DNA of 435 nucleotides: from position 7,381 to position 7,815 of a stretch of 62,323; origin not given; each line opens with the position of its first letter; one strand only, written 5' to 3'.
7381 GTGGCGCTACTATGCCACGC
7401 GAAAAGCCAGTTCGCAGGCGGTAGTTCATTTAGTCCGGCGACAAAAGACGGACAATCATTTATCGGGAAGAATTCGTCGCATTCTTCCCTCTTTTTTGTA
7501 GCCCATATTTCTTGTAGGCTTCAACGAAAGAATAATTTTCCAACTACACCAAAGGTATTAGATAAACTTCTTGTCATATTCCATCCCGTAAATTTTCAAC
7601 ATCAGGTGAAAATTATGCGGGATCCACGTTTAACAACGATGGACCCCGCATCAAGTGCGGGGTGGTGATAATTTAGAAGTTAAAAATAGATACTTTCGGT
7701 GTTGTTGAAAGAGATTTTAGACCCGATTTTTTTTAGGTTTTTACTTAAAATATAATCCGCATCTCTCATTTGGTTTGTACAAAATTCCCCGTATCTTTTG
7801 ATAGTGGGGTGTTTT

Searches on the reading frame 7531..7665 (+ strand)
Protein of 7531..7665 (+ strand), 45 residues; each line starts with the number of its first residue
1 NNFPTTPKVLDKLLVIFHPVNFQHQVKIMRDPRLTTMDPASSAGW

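Call 98: search_protein_representatives(protein=window:7531-7665:+)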
Query: 45 residues. Proteins with E-value up to 0.001 (for the whole library): 0; up to 1e-10: 0; up to 1e-30: 0. The best 0 are listed.
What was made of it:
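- Tried and rejected: An exhaustive search with a 45-aa rod-encoded peptide gave 0 hits (call 98).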
